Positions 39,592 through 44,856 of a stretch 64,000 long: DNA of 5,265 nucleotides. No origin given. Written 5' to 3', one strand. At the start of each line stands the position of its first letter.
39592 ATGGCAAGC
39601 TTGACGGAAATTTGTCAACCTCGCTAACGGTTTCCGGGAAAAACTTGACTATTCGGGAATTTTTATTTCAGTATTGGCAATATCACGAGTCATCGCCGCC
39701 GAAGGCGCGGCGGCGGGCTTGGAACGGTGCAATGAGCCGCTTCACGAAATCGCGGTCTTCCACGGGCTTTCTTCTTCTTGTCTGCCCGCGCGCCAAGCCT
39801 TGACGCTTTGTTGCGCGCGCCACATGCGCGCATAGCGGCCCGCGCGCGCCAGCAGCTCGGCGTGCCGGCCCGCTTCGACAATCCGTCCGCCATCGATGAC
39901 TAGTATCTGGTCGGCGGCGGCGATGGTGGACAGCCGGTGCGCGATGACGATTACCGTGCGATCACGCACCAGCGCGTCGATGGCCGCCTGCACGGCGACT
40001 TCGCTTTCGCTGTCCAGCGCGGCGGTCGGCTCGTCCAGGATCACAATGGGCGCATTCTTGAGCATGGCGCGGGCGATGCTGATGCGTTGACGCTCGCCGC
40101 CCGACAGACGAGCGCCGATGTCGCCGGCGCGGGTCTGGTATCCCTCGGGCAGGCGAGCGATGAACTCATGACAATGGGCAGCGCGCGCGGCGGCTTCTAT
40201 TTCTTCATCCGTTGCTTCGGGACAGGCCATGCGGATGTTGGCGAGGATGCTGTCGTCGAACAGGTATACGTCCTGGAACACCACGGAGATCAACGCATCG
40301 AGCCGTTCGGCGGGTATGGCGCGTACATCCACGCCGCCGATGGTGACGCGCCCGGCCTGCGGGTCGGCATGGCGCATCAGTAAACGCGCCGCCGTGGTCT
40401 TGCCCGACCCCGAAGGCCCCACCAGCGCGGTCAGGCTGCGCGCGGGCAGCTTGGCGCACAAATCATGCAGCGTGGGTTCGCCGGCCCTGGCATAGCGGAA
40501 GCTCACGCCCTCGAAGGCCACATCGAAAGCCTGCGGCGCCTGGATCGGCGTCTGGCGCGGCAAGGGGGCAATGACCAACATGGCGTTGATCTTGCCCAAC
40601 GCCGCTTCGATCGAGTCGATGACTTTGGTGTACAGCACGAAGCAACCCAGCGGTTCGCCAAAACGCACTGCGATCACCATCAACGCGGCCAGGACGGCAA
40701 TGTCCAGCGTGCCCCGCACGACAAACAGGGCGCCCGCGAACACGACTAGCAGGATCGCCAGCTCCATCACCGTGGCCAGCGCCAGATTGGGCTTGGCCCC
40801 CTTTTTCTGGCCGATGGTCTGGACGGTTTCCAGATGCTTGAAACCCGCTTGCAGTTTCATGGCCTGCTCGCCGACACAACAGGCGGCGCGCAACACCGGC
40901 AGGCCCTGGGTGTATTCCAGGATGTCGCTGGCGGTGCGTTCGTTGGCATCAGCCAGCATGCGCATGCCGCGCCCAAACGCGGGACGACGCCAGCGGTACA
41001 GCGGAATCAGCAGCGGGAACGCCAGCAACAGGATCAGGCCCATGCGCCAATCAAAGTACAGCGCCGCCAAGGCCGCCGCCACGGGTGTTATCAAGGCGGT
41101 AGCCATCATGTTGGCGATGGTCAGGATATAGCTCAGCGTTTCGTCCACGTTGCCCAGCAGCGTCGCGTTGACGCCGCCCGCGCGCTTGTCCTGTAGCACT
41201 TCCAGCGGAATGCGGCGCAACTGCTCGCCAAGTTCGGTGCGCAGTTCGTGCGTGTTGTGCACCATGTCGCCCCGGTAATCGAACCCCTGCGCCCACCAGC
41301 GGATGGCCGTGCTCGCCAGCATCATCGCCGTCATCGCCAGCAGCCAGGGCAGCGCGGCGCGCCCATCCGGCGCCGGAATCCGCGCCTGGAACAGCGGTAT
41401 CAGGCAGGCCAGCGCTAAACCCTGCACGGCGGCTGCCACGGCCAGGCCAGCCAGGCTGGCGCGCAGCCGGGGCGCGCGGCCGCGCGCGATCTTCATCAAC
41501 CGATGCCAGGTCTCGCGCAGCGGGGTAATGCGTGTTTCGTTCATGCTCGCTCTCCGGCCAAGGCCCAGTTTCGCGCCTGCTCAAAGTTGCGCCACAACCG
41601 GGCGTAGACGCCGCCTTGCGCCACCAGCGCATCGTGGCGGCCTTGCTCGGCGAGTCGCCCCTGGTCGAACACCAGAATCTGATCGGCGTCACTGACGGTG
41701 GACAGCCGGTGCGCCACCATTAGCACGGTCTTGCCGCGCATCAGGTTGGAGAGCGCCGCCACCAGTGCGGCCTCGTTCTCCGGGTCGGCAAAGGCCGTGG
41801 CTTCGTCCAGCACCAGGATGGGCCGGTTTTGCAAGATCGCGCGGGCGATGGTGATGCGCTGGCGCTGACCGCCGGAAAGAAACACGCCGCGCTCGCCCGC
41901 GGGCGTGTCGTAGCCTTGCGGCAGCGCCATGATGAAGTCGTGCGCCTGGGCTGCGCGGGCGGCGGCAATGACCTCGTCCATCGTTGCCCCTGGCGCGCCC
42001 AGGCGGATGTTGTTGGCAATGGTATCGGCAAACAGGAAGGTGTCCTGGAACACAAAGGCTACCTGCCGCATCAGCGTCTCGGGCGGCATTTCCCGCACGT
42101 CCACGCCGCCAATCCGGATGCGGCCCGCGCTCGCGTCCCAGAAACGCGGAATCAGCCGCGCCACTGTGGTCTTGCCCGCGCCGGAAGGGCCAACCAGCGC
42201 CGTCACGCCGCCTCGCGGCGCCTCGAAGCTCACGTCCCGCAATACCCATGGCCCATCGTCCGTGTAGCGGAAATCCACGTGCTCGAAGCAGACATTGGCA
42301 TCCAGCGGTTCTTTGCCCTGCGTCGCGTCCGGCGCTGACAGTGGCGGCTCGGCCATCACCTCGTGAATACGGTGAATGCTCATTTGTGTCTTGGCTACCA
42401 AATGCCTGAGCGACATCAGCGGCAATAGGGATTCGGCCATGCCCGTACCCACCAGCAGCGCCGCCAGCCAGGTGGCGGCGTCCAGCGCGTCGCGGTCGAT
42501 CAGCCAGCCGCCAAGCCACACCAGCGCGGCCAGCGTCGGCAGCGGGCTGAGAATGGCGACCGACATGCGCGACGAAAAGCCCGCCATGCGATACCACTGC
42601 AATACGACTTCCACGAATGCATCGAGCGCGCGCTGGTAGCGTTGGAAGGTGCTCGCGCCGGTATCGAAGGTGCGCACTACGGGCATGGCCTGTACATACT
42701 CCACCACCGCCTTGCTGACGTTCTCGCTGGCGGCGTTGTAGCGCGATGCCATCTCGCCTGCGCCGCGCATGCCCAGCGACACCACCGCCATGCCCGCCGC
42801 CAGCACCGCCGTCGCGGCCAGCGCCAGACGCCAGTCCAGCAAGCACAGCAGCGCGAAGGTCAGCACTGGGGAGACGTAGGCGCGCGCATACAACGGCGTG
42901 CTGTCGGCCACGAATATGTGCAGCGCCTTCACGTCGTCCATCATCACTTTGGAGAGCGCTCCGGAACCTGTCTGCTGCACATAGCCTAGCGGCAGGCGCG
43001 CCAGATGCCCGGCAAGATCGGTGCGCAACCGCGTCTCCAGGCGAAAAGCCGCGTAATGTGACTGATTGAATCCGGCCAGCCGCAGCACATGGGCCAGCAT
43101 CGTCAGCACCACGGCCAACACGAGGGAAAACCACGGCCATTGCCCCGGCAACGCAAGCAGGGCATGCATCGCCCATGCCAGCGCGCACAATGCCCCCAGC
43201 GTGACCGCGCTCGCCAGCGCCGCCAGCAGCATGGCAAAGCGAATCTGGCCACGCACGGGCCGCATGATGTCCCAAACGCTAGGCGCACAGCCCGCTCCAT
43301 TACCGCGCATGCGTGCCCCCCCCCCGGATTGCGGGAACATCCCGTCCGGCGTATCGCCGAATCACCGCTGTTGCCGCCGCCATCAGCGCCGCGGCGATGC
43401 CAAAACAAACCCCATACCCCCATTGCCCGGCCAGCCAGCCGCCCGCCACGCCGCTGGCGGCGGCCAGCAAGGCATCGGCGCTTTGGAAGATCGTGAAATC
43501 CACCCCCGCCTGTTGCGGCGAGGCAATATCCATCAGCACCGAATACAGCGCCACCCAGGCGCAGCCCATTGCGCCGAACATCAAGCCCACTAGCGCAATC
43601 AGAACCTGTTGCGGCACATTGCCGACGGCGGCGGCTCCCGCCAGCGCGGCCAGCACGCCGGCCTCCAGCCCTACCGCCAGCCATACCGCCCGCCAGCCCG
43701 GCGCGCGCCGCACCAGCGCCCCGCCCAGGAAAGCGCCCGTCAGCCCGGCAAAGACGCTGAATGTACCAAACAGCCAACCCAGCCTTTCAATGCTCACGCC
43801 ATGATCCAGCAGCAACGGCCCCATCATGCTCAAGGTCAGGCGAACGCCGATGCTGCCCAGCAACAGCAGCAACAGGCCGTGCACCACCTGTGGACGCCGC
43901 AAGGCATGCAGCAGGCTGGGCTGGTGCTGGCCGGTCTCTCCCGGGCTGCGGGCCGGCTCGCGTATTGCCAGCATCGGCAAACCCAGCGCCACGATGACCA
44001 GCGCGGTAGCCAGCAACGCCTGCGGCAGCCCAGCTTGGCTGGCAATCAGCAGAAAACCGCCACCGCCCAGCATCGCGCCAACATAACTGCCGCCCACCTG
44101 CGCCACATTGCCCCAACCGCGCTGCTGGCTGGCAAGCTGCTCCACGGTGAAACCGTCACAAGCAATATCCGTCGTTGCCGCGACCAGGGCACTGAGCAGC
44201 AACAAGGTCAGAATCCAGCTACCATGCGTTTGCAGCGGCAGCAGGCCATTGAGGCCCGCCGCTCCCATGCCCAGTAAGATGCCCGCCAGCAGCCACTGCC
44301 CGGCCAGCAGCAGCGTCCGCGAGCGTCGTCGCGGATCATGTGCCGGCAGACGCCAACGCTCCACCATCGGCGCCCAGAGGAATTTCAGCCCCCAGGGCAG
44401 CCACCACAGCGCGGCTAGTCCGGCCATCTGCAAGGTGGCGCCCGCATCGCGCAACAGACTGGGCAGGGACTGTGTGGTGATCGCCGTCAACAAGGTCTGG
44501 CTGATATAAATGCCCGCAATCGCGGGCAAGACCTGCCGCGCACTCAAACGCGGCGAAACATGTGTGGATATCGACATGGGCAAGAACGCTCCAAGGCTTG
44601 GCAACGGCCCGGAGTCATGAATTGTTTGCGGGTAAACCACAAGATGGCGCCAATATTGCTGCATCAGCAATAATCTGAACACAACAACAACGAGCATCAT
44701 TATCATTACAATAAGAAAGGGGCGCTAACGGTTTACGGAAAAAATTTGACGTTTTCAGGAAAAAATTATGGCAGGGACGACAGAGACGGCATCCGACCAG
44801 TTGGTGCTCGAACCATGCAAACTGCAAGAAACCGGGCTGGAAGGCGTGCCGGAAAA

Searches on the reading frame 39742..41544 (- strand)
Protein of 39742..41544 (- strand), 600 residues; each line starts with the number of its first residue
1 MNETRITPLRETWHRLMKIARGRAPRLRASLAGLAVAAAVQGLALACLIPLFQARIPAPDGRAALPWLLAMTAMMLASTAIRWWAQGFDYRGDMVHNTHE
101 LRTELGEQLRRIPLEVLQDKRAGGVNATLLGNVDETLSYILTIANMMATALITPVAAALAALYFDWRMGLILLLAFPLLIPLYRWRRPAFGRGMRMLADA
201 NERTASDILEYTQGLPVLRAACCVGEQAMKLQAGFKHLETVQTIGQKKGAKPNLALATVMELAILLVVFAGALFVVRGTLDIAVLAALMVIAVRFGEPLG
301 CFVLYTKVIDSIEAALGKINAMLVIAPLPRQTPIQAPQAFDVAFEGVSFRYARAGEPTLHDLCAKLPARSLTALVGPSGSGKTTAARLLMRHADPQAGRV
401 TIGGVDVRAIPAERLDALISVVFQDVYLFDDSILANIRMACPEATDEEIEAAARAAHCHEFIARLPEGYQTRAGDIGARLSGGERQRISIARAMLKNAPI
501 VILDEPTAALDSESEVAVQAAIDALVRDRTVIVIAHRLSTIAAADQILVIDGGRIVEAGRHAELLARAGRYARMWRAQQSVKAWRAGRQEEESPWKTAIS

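Call 4: search_protein_families(library=pfam, proteins=[window:39742-41544:-], max_evalue=0.01)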
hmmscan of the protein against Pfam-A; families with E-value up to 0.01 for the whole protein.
window:39742-41544:- (600 aa): 9 families
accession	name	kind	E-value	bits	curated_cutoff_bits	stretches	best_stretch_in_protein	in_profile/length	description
PF00005.33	ABC_tran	-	9.7e-28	97.9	25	1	360-508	2-137/137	ABC transporter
PF00664.28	ABC_membrane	-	7e-11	42.8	28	1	66-292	42-267/274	ABC transporter transmembrane region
PF02463.25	SMC_N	-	8.5e-09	35.6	40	1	479-549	136-210/220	RecF/RecN/SMC N terminal domain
PF13191.12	AAA_16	-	4.9e-05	24.3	32.6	1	370-468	25-104/167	AAA ATPase domain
PF13401.12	AAA_22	-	0.00036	21.3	27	1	369-408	5-33/130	AAA domain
PF13481.12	AAA_25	-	0.0014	18.7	27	1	347-392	10-56/195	AAA domain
PF22039.1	HUTI_composite_bact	-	0.0035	17.4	25.5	0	548-567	3-22/26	Imidazolonepropionase-like composite domain, bacteria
PF00004.35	AAA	-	0.0049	17.7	21.2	0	374-403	3-32/131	ATPase family associated with various cellular activities (AAA)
PF20720.3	nSTAND3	-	0.0056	16.8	27.2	0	362-431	10-73/155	Novel STAND NTPase 3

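Call 5: search_protein_families(library=ncbifam, proteins=[window:39742-41544:-], max_evalue=0.01)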
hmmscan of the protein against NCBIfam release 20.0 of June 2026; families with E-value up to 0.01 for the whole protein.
window:39742-41544:- (600 aa): 189 families (the best 25 are shown)
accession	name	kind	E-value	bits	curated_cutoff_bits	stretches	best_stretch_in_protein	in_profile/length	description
TIGR02203.1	MsbA_lipidA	equivalog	3.9e-98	329.4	602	1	12-578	1-569/572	lipid A export permease/ATP-binding protein MsbA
TIGR02204.1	MsbA_rel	hypoth_equivalog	8.7e-89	298.7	780.4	1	70-578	66-575/576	ABC transporter, permease/ATP-binding protein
NF010178.0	PRK13657.1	equivalog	9.4e-89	298.4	733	1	101-582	91-574/588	glucan ABC transporter ATP-binding protein/ permease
NF045513.1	HepA_fam_ABC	equivalog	4.6e-87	292.9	725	1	71-578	97-609/610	heterocyst formation ABC transporter subunit HepA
NF052233.1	CphA_assoc_ABC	equivalog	1.4e-81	275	880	1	8-583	167-748/766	cyanophycin metabolism-associated ABC transporter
TIGR01846.1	type_I_sec_HlyB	subfamily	6.6e-81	272.6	725.55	1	99-579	208-693/694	type I secretion system permease/ATPase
TIGR00958.1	3a01208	subfamily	8.4e-78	262.3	874.6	1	68-574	204-710/711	antigen peptide transporter 2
TIGR02857.1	CydD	equivalog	3.9e-77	260.4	435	1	30-549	7-528/529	thiol reductant ABC exporter subunit CydD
NF008381.0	PRK11176.1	equivalog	2e-76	257.6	867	1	340-578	340-579/582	lipid A ABC transporter ATP-binding protein/permease MsbA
TIGR01192.1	chvA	subfamily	1.3e-72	245.3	585.4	1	161-578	151-570/585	glucan export ABC transporter ATP-binding protein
TIGR03796.1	NHLM_micro_ABC1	equivalog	4.1e-72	243.4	853.3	1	64-574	193-708/710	NHLP family bacteriocin export ABC transporter peptidase/permease/ATPase subunit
TIGR03375.1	type_I_sec_LssB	subfamily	4e-67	227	693.1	1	166-566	287-690/696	type I secretion system permease/ATPase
TIGR02868.1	CydC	equivalog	4e-66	223.8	329.05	1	98-538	85-530/530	thiol reductant ABC exporter subunit CydC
NF008055.0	PRK10789.1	equivalog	1.4e-64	218.6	845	1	94-586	85-579/590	SmdA family multidrug ABC transporter permease/ATP-binding protein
NF008056.1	PRK10790.1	equivalog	7.5e-64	216.3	746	1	69-581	67-578/584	SmdB family multidrug efflux ABC transporter permease/ATP-binding protein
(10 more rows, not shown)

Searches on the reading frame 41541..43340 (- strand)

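Call 4: search_protein_families(library=pfam, proteins=[window:41541-43340:-], max_evalue=0.01)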
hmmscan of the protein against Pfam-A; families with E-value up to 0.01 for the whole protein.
window:41541-43340:- (599 aa): 7 families
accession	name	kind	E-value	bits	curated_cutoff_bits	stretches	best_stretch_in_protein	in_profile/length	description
PF00005.33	ABC_tran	-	4.7e-28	98.9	25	1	367-516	1-137/137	ABC transporter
PF00664.28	ABC_membrane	-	2.6e-20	73.7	28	1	71-290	43-259/274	ABC transporter transmembrane region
PF02463.25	SMC_N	-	8e-06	25.9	40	1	487-556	136-209/220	RecF/RecN/SMC N terminal domain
PF13401.12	AAA_22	-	7.3e-05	23.5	27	1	377-537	5-117/130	AAA domain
PF13604.12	AAA_30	-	0.00032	20.9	27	1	378-541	19-121/191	AAA domain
PF00004.35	AAA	-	0.00044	21.2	21.2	1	382-539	3-97/131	ATPase family associated with various cellular activities (AAA)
PF13191.12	AAA_16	-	0.00054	20.9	32.6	1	374-540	21-165/167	AAA ATPase domain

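Call 5: search_protein_families(library=ncbifam, proteins=[window:41541-43340:-], max_evalue=0.01)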
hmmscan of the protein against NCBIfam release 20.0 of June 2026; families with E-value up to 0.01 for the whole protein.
window:41541-43340:- (599 aa): 190 families (the best 25 are shown)
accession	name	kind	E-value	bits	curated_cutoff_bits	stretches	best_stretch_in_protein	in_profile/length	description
TIGR02204.1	MsbA_rel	hypoth_equivalog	5.2e-104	349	780.4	1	21-583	8-572/576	ABC transporter, permease/ATP-binding protein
TIGR02203.1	MsbA_lipidA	equivalog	2.3e-101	340.1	602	1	78-583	60-566/572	lipid A export permease/ATP-binding protein MsbA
NF045513.1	HepA_fam_ABC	equivalog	2.7e-98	330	725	1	74-584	99-604/610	heterocyst formation ABC transporter subunit HepA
NF010178.0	PRK13657.1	equivalog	7e-97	325.2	733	1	93-585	79-569/588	glucan ABC transporter ATP-binding protein/ permease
TIGR01846.1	type_I_sec_HlyB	subfamily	1.3e-96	324.5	725.55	1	77-585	189-691/694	type I secretion system permease/ATPase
NF052233.1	CphA_assoc_ABC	equivalog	1.3e-87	294.9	880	1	98-586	258-743/766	cyanophycin metabolism-associated ABC transporter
TIGR00958.1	3a01208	subfamily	1.9e-84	284.3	874.6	1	78-582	209-710/711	antigen peptide transporter 2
TIGR02857.1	CydD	equivalog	6.3e-81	272.9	435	1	35-557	7-528/529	thiol reductant ABC exporter subunit CydD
TIGR03796.1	NHLM_micro_ABC1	equivalog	9.1e-81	272.1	853.3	1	20-582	143-708/710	NHLP family bacteriocin export ABC transporter peptidase/permease/ATPase subunit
NF008381.0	PRK11176.1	equivalog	2.7e-78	263.8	867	1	100-584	95-577/582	lipid A ABC transporter ATP-binding protein/permease MsbA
TIGR03797.1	NHLM_micro_ABC2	equivalog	3.7e-75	253.8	709.4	1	72-583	173-682/686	NHLP bacteriocin export ABC transporter permease/ATPase subunit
TIGR01192.1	chvA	subfamily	9.8e-74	249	585.4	1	99-584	85-568/585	glucan export ABC transporter ATP-binding protein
TIGR03375.1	type_I_sec_LssB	subfamily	9.3e-73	245.6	693.1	1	85-574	204-690/696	type I secretion system permease/ATPase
TIGR02868.1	CydC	equivalog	2e-72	244.5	329.05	1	30-546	12-530/530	thiol reductant ABC exporter subunit CydC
NF008364.0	PRK11160.1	equivalog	8.3e-72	242.6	630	1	93-584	83-573/575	heme ABC transporter ATP-binding protein/permease CydC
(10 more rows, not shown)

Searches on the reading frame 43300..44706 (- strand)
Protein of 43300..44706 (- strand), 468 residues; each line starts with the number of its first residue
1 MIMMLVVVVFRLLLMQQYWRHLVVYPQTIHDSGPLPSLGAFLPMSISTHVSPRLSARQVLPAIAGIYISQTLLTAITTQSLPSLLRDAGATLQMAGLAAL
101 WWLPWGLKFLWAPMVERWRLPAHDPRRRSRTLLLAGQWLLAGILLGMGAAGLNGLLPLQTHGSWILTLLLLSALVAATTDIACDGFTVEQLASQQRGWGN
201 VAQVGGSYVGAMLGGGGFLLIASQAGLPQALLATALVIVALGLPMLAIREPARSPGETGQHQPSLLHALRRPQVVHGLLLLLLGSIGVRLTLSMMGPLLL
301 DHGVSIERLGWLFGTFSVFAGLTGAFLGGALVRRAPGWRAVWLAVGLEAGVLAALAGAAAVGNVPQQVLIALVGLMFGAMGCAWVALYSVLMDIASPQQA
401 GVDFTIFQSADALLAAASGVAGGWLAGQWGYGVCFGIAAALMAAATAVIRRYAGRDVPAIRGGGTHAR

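Call 4: search_protein_families(library=pfam, proteins=[window:43300-44706:-], max_evalue=0.01)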
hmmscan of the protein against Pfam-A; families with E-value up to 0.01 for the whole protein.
window:43300-44706:- (468 aa): 2 families
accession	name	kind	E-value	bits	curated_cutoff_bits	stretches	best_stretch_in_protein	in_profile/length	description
PF07690.21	MFS_1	-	9.4e-16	58.1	33.4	2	66-359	4-289/347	Major Facilitator Superfamily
PF13000.13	Acatn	-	2.4e-06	26.8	23.7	1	66-224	8-180/546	Acetyl-coenzyme A transporter 1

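Call 5: search_protein_families(library=ncbifam, proteins=[window:43300-44706:-], max_evalue=0.01)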
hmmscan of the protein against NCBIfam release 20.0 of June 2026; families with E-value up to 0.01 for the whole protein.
window:43300-44706:- (468 aa): 4 families
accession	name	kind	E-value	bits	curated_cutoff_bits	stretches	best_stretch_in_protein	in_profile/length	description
TIGR02718.1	sider_RhtX_FptX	subfamily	1.5e-43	149.2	356.15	1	62-446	5-384/390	RhtX/FptX family siderophore transporter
TIGR00901.2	2A0125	subfamily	2.4e-31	108.9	350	1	69-445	15-410/417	AmpG family muropeptide MFS transporter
NF008238.0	PRK11010.1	equivalog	4e-11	42.4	756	1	72-441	26-393/492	muropeptide MFS transporter AmpG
NF008867.0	PRK11902.1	equivalog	3.7e-09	36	656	1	70-443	25-393/419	muropeptide transporter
